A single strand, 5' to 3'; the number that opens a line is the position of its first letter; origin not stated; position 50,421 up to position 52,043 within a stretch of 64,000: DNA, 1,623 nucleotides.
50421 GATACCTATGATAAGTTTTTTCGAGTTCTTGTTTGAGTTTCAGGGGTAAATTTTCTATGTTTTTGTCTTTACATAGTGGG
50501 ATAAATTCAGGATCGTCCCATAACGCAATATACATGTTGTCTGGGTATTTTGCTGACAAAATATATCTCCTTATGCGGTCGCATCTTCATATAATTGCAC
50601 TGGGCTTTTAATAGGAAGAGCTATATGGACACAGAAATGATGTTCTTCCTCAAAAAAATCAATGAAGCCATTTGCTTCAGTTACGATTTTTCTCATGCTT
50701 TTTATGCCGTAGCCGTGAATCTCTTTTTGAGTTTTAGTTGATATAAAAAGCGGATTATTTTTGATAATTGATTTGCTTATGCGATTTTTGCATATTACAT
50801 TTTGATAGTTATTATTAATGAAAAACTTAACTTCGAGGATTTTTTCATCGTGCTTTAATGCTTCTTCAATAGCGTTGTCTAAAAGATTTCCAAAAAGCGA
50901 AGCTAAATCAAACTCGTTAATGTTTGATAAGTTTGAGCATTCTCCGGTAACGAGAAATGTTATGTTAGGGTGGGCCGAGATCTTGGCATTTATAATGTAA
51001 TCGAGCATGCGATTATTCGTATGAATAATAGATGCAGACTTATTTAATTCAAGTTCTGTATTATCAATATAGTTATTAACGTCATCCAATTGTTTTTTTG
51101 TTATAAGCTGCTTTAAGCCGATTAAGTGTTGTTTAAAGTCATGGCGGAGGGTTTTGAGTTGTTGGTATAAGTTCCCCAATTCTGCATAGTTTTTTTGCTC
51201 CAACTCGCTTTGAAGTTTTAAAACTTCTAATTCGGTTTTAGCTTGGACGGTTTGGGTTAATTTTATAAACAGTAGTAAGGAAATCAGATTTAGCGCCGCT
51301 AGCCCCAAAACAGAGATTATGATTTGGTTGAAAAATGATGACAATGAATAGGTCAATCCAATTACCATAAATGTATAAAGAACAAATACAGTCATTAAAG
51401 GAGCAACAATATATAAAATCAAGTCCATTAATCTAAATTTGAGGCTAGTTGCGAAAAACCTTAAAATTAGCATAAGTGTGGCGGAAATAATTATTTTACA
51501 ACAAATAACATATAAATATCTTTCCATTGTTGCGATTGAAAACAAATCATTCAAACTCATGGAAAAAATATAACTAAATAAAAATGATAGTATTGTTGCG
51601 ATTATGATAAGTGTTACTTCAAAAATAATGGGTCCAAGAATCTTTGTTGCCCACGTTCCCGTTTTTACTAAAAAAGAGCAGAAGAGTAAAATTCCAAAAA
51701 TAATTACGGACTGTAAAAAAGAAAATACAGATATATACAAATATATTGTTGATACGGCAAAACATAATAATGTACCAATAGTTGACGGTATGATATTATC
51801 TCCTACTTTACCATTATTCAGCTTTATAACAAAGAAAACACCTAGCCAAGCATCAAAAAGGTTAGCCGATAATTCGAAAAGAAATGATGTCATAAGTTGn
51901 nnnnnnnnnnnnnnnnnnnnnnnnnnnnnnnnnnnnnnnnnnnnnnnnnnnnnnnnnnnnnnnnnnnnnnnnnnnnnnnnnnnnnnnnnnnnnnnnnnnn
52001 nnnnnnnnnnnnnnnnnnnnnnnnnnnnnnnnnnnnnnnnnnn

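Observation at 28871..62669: A single 21-bp-phased direct repeat marks six promoters, suggesting an agr/LytTR quorum-sensing regulon that includes both ICE-borne RHS toxins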

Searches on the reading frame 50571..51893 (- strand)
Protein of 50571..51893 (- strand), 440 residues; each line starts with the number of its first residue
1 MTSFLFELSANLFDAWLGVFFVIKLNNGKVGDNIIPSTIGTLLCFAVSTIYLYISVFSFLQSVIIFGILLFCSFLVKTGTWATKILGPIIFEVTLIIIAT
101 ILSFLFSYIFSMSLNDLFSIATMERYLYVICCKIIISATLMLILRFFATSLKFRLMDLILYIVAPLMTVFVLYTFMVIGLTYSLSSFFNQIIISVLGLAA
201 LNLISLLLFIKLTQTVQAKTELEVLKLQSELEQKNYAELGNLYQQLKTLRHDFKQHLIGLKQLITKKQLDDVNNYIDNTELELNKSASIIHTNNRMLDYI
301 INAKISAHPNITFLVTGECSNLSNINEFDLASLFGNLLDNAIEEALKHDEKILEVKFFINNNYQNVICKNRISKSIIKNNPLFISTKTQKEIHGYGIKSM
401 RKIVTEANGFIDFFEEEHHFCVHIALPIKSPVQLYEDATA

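Call 7: search_protein_families(library=pfam, proteins=[window:50571-51893:-])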
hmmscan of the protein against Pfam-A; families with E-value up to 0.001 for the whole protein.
window:50571-51893:- (440 aa): 1 family
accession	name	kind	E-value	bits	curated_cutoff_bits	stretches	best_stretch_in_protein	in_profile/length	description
PF14501.12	HATPase_c_5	-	1e-18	67.5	22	1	325-427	1-102/102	GHKL domain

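Call 64: search_protein_families(library=ncbifam, proteins=[window:50571-51893:-], max_evalue=0.01)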
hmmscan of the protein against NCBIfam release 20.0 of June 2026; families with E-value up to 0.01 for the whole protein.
window:50571-51893:- (440 aa): 2 families
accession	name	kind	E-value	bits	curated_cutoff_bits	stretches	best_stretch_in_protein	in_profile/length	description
NF011627.0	PRK15053.1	equivalog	2.5e-06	26.4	656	1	241-413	337-523/552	sensor histidine kinase DpiB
NF046015.1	HisKinAgrCStaph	equivalog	2.7e-05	23.5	500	1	47-421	34-411/414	quorum-sensing sensor histidine kinase AgrC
